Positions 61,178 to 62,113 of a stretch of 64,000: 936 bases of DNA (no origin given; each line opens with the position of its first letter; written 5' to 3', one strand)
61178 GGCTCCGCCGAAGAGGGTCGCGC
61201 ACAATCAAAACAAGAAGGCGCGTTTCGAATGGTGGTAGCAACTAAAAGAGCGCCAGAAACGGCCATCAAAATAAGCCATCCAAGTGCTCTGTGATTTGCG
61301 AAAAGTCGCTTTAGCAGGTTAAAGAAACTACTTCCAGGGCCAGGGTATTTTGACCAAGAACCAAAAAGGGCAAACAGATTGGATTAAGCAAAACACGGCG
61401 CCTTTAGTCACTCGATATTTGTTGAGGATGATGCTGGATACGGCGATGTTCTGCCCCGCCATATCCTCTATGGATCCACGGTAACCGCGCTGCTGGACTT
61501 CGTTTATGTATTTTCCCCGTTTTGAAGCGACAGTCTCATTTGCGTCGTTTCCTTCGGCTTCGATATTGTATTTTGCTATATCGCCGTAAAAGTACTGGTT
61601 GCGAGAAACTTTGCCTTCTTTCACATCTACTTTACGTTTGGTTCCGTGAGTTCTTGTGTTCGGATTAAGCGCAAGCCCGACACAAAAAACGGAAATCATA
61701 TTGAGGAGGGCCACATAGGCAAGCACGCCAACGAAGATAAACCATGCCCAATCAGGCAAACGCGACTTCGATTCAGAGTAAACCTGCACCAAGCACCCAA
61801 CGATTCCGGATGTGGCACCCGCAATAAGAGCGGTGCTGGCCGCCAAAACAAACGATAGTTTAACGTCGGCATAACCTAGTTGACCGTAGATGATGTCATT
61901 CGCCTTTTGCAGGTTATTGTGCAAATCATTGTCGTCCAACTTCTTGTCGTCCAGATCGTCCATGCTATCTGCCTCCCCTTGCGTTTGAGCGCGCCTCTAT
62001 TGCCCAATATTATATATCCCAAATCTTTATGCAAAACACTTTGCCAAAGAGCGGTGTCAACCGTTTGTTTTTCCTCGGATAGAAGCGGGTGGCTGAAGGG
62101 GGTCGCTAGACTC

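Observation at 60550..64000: Pycsar-like module with a single-chain tandem cyclase, an inserted unknown gene, a PycTM-like effector and two trailing small TM ORFs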

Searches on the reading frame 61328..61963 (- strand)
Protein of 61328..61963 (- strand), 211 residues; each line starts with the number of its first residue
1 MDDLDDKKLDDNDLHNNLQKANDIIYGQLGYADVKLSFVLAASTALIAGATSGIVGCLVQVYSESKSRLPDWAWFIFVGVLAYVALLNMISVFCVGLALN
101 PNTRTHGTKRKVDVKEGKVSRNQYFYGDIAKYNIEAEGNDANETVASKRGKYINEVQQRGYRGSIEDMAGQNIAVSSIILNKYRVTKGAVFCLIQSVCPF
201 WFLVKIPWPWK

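Call 5: search_protein_families(library=pfam, proteins=[window:61328-61963:-], max_evalue=1)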
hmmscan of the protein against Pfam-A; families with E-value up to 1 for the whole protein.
window:61328-61963:- (211 aa): 2 families
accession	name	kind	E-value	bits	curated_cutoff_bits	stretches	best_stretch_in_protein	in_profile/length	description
PF18967.5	PycTM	-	2.4e-05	25.1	27.2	1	69-152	3-76/107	Pycsar effector protein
PF19942.4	DUF6404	-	0.1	13.4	27.6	1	35-73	75-113/115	Family of unknown function (DUF6404)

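Call 6: search_protein_families(library=padloc, proteins=[window:61328-61963:-], max_evalue=1)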
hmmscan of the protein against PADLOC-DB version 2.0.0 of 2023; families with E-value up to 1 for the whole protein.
window:61328-61963:- (211 aa): 11 families
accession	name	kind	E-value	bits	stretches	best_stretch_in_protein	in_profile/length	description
PDLC02364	PycTM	-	3.3e-20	71.1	1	12-204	3-150/160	-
PDLC02363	PycTM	-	8.9e-19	65.9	1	17-204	8-150/154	-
PDLC02365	PycTM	-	4.5e-12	44.6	1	17-204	4-159/165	-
PDLC00691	Effector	-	3.2e-10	38.2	1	15-206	4-170/176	2TM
PDLC00700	Effector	-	7.1e-09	33.9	1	34-202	24-162/173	2TM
PDLC00668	Effector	-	7.5e-07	27.2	1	31-197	27-167/184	2TM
PDLC00711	Effector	-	2e-06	26.1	1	15-110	5-90/164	2TM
PDLC00678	Effector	-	0.00018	19.6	1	48-198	36-165/184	2TM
PDLC00698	Effector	-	0.00057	17.9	1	25-198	17-181/198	2TM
PDLC00692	Effector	-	0.0021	16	1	150-204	98-152/167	2TM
PDLC00685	Effector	-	0.0041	14.9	1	151-204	113-166/174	2TM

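Call 7: find_encoding_contigs(protein=window:61328-61963:-, flank=10000, max_places=6)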
Protein window:61328-61963:- (211 aa): 6 contigs read that carry it; 5 places shown.
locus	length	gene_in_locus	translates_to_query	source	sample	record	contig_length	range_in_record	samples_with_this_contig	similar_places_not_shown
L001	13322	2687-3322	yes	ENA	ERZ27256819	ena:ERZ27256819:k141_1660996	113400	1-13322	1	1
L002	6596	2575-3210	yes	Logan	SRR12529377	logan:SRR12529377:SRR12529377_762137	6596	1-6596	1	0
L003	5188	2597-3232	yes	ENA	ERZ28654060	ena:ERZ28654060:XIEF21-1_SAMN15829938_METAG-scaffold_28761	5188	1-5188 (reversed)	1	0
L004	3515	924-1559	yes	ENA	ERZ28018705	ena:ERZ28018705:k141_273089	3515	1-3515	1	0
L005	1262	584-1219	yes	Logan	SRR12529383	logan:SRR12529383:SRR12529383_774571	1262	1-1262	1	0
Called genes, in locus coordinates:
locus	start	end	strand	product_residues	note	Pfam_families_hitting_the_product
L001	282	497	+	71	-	-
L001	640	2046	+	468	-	PF00211:Guanylate_cyc (faint)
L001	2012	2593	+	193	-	-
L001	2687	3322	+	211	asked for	PF18967:PycTM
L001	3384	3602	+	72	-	-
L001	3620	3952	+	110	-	-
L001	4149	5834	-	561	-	PF07693:KAP_NTPase (faint), PF13401:AAA_22 (faint)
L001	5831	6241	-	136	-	-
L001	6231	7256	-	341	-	PF01073:3Beta_HSD, PF01370:Epimerase, PF02719:Polysacc_synt_2, PF04321:RmlD_sub_bind, PF07993:NAD_binding_4, PF16363:GDP_Man_Dehyd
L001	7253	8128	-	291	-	PF01073:3Beta_HSD (weak), PF01370:Epimerase, PF04321:RmlD_sub_bind, PF02719:Polysacc_synt_2, PF07993:NAD_binding_4, PF16363:GDP_Man_Dehyd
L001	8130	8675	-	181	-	PF00908:dTDP_sugar_isom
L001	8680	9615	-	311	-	PF00483:NTP_transferase, PF12804:NTP_transf_3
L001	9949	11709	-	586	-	PF02463:SMC_N (faint), PF13175:AAA_15, PF13304:AAA_21 (weak), PF20469:OLD-like_TOPRIM (weak)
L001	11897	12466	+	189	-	-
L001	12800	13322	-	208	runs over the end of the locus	PF13676:TIR_2 (weak)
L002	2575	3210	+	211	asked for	PF18967:PycTM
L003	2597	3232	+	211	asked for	PF18967:PycTM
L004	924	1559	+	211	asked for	PF18967:PycTM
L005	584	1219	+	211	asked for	PF18967:PycTM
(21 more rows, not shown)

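Call 14: find_homologous_proteins(query=L001:640-2043:+, max_evalue=0.001)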
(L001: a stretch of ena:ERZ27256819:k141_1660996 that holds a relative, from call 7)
Query L001:640-2043:+ (468 aa): 6 proteins with E <= 0.001 among 7768 candidates.
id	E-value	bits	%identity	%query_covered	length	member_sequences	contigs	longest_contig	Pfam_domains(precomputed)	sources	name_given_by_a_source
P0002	2.1e-277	938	100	91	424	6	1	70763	PF00211.26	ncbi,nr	ncbi:MAG: hypothetical protein IJS37_03855 [Bacilli bacterium]|nr:hypothetical protein [Bacilli bact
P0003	4.8e-61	225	35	95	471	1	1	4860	PF00211.26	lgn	-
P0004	6.3e-48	182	31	95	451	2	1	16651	PF00211.26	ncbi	-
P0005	6.8e-48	181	30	96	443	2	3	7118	PF00211.26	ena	-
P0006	1.9e-47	180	30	96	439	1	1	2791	PF00211.26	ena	-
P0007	4.1e-45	172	30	95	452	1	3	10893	PF00211.26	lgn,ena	-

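Call 19: find_encoding_contigs(protein=P0003, flank=6000, max_places=3)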
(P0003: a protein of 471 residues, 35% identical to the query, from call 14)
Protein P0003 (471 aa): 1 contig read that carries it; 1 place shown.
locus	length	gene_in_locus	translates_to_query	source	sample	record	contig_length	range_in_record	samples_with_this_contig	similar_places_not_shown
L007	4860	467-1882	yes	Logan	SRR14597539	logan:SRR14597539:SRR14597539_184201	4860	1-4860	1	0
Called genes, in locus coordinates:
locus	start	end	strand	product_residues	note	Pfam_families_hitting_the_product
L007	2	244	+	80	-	?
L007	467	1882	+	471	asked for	PF00211:Guanylate_cyc (faint)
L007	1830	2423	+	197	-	-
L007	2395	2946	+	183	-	PF18967:PycTM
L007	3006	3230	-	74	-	-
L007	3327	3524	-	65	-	-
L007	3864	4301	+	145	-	-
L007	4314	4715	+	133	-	PF15731:MqsA_antitoxin (weak), PF01381:HTH_3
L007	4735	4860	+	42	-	?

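Call 20: find_encoding_contigs(protein=P0004, flank=6000, max_places=3)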
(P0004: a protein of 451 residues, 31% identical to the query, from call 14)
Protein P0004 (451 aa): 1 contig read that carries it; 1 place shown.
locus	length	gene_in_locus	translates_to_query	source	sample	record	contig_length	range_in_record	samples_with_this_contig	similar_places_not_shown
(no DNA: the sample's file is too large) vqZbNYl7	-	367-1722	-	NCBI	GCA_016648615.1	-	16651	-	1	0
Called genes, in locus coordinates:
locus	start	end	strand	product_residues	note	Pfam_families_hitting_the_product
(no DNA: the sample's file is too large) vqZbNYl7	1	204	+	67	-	?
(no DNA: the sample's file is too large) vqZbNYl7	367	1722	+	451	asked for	PF00211:Guanylate_cyc (faint)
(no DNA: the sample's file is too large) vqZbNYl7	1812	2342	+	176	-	-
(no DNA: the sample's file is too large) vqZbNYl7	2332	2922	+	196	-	PF18967:PycTM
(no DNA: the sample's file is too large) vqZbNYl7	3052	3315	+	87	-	PF13560:HTH_31, PF13443:HTH_26 (weak), PF01381:HTH_3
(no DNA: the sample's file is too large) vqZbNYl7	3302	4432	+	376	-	PF13657:Couple_hipA, PF07804:HipA_C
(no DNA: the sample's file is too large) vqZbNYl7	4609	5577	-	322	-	-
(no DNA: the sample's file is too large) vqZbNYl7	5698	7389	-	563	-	PF02463:SMC_N, PF11398:DUF2813 (weak), PF13175:AAA_15, PF13476:AAA_23, PF13304:AAA_21, PF13175:AAA_15, PF20469:OLD-like_TOPRIM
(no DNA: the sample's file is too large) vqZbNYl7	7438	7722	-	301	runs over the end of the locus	PF02661:Fic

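Call 22: find_encoding_contigs(protein=P0005, flank=6000, max_places=3)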
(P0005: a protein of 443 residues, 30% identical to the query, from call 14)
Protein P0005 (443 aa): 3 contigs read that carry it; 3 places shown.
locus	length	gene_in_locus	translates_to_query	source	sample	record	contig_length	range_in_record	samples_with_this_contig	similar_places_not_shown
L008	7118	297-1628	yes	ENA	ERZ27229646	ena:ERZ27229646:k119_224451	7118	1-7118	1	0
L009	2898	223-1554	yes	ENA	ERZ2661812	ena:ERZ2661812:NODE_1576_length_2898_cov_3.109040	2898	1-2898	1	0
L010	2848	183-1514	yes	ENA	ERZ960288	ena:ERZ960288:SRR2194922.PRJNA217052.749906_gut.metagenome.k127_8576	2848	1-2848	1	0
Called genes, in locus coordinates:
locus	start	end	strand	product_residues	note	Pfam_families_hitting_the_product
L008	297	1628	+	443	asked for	PF00211:Guanylate_cyc (faint)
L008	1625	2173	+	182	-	-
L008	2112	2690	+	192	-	PF18967:PycTM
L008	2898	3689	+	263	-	PF00665:rve (weak)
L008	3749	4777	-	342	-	PF02899:Phage_int_SAM_1 (weak), PF00589:Phage_integrase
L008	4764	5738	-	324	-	PF00589:Phage_integrase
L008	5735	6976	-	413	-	PF00589:Phage_integrase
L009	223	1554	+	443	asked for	PF00211:Guanylate_cyc (faint)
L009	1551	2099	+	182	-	-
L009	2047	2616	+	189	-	PF18967:PycTM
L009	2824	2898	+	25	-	?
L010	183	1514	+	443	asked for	PF00211:Guanylate_cyc (faint)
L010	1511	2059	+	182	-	-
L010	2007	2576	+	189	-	PF18967:PycTM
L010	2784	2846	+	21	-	?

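Call 23: find_encoding_contigs(protein=P0007, flank=6000, max_places=3)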
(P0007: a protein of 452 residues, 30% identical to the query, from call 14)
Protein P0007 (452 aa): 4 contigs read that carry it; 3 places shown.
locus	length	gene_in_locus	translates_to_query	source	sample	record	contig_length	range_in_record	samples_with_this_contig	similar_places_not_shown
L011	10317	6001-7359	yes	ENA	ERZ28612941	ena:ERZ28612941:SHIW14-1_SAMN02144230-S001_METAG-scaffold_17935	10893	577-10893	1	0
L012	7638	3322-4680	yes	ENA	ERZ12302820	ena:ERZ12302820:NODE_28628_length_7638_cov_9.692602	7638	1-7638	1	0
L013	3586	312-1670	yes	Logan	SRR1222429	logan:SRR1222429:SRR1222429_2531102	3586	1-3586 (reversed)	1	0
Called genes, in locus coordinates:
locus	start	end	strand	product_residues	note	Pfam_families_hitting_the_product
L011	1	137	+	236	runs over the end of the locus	?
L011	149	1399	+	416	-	-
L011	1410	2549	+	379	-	-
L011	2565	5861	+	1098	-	PF13643:DUF4145, PF04313:HSDR_N (faint), PF00270:DEAD, PF04851:ResIII, PF18766:SWI2_SNF2, PF00271:Helicase_C (faint), PF08463:EcoEI_R_C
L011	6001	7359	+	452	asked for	PF00211:Guanylate_cyc (faint)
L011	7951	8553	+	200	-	PF18967:PycTM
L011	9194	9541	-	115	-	PF14198:TnpV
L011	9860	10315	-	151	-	?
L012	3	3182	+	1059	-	?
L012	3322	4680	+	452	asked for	PF00211:Guanylate_cyc (faint)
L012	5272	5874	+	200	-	PF18967:PycTM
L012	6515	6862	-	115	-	PF14198:TnpV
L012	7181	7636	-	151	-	?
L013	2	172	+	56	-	?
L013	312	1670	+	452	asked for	PF00211:Guanylate_cyc (faint)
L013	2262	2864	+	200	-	PF18967:PycTM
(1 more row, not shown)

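Call 55: search_solved_structures(query=L001:640-2043:+, max_evalue=1, show_alignments=2)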
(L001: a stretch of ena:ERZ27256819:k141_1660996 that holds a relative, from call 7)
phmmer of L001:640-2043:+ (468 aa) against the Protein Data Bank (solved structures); distinct sequences matched with E-value up to 1: 6.
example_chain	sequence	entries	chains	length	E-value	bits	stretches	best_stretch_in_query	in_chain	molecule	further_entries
3r5g_A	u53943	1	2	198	0.00054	21.9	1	265-408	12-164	CyaB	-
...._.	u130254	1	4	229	0.12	14.1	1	219-408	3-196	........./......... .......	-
9beb_A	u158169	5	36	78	0.35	12.6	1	324-386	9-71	Molybdenum-pterin binding domain-containing protein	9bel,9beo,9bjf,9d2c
9bed_A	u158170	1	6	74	0.4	12.4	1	324-383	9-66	Molybdenum-pterin-binding protein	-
9bem_A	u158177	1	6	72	0.51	12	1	324-382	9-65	Molybdenum-pterin-binding protein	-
1qdm_A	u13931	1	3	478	0.91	11.2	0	374-427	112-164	PROPHYTEPSIN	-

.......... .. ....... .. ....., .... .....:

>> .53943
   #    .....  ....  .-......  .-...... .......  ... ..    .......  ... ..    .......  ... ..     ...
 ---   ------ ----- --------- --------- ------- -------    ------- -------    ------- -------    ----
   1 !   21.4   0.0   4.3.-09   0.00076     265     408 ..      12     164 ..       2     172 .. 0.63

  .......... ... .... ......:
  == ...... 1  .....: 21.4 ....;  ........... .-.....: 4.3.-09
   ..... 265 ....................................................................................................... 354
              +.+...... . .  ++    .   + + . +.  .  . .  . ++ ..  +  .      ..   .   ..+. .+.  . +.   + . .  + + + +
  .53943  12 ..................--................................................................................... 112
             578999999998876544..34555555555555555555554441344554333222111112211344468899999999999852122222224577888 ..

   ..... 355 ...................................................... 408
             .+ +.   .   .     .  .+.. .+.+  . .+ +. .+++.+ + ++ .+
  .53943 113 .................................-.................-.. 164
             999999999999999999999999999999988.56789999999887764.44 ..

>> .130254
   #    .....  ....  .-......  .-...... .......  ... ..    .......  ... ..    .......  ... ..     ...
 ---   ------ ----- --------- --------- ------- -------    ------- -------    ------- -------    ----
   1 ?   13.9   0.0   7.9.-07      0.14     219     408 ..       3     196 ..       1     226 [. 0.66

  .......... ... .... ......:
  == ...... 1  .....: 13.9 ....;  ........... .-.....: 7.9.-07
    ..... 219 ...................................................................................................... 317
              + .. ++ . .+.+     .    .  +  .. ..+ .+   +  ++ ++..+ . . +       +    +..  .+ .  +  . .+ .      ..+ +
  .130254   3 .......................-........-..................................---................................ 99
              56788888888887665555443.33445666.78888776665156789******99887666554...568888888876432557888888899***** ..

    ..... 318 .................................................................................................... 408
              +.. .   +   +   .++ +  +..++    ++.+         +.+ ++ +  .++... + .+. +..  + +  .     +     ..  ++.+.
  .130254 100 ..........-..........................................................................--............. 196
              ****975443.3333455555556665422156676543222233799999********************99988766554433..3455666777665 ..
